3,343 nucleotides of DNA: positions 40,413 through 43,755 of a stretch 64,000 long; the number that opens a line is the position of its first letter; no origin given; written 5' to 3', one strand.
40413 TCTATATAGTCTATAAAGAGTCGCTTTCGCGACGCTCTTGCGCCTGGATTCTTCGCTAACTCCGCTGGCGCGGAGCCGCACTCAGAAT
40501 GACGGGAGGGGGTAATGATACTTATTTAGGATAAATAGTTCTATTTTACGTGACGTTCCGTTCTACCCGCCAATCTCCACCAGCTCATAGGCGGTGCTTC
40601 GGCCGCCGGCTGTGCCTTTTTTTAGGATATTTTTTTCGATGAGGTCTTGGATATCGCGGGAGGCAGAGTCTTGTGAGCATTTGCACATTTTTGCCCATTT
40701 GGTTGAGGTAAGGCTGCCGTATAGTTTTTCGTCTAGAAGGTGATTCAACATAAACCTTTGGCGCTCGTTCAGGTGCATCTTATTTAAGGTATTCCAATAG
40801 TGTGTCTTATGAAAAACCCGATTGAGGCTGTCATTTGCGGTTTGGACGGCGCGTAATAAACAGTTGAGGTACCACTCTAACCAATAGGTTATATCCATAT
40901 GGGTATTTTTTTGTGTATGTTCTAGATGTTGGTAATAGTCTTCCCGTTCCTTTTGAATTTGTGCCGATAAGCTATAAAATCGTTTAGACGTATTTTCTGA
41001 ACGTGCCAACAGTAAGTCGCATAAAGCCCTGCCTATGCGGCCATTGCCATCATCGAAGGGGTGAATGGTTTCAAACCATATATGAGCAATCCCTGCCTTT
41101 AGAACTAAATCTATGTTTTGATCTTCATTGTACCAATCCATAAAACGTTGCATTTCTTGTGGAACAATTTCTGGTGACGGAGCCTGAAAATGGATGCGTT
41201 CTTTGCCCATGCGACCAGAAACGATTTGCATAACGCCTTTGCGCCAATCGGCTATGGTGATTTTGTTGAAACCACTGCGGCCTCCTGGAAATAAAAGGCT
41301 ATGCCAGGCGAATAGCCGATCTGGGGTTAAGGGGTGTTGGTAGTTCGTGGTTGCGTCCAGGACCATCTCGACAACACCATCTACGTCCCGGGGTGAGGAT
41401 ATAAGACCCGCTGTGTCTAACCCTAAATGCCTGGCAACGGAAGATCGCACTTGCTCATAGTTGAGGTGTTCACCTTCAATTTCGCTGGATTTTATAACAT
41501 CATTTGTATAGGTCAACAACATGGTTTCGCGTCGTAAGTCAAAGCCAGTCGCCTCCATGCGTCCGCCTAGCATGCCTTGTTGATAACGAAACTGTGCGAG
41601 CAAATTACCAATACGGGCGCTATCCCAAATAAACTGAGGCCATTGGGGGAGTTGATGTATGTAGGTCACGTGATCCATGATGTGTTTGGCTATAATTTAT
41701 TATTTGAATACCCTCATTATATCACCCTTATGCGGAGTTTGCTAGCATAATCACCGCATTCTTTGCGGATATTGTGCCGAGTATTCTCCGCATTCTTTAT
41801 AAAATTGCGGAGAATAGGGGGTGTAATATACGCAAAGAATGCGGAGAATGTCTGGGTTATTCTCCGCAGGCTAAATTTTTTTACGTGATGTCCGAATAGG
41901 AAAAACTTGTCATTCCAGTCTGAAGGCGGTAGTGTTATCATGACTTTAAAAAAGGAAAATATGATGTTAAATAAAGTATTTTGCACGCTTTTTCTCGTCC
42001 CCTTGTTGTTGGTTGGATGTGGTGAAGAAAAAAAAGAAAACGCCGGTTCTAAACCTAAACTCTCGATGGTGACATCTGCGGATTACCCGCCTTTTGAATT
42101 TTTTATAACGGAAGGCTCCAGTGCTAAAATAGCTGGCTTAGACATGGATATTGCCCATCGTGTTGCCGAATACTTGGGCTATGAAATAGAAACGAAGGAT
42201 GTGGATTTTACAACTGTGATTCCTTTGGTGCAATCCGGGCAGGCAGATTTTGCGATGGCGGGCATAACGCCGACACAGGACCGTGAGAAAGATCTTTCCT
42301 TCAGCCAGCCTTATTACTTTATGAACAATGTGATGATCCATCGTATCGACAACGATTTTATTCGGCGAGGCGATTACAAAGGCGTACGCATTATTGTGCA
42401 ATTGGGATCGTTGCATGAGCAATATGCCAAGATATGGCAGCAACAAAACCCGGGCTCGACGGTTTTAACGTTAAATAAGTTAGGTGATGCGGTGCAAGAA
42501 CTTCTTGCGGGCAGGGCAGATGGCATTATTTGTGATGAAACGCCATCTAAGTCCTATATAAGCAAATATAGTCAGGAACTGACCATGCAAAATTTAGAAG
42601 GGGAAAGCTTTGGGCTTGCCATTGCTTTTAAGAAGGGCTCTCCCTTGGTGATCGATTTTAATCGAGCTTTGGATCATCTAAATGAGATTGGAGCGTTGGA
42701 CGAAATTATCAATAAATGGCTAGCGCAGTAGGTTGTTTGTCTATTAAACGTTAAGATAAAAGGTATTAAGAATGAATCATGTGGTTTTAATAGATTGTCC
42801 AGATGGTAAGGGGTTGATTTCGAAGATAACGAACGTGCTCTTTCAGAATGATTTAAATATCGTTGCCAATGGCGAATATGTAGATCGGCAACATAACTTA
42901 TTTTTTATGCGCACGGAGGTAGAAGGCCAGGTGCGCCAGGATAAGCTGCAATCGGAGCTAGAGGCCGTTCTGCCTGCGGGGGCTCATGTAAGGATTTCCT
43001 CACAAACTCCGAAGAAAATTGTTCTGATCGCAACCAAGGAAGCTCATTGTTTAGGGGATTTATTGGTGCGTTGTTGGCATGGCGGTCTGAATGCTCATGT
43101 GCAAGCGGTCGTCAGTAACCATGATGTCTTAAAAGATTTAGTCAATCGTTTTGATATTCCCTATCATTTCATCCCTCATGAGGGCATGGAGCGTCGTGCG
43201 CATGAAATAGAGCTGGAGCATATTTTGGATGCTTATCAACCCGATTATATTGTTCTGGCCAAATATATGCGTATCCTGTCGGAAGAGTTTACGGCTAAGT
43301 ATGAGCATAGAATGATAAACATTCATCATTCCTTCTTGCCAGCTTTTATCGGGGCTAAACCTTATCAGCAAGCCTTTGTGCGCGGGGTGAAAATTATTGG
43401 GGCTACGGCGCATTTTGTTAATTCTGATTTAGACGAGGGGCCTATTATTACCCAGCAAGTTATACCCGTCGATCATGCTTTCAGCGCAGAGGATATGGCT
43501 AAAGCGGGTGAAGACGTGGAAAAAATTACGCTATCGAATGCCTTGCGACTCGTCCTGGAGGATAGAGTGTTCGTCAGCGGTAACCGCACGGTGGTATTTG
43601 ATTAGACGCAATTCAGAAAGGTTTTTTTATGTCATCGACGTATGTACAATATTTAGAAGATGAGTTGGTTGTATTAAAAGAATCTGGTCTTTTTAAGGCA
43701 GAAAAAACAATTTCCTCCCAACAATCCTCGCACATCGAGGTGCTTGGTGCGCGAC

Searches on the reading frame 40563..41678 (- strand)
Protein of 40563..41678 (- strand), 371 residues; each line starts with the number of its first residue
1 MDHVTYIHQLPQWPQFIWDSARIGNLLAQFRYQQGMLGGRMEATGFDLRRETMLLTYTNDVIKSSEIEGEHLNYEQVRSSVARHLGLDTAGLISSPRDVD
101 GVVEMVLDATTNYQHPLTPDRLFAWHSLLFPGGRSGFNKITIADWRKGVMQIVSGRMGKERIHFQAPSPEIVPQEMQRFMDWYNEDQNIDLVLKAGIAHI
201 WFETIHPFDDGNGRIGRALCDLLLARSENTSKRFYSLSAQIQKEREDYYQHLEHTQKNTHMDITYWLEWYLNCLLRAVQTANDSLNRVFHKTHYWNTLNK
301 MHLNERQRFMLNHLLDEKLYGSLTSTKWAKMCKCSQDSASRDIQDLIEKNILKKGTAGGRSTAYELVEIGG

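Call 8: search_protein_families(library=pfam, proteins=[window:40563-41678:-], max_evalue=0.001)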
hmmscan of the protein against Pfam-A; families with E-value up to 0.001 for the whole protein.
window:40563-41678:- (371 aa): 2 families
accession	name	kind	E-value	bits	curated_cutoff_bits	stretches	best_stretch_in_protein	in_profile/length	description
PF13776.11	DUF4172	-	1.5e-31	108.9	25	1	6-87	1-82/82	Domain of unknown function (DUF4172)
PF02661.23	Fic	-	3.1e-19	70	24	1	116-224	1-93/93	Fic/DOC family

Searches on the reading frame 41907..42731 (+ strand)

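Call 15: search_protein_families(library=pfam, proteins=[window:41907-42731:+], max_evalue=0.001)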
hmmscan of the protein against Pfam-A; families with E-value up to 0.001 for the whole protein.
window:41907-42731:+ (274 aa): 2 families
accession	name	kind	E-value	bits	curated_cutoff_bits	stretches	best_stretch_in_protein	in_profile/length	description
PF00497.25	SBP_bac_3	-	3.5e-31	108.1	26.4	1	52-273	1-131/132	Bacterial extracellular solute-binding proteins, family 3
PF10613.14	Lig_chan-Glu_bd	-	4.6e-05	23.9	30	0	98-139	64-105/115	Ligated ion channel L-glutamate- and glycine-binding site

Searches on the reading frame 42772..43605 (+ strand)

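Call 15: search_protein_families(library=pfam, proteins=[window:42772-43605:+], max_evalue=0.001)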
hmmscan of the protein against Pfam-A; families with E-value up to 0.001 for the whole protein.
window:42772-43605:+ (277 aa): 2 families
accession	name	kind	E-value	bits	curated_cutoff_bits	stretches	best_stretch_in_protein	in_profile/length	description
PF00551.24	Formyl_trans_N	-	4.4e-49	167.1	26.1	1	81-258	1-181/181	Formyl transferase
PF01842.31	ACT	-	1e-07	32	27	1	3-66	1-64/66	ACT domain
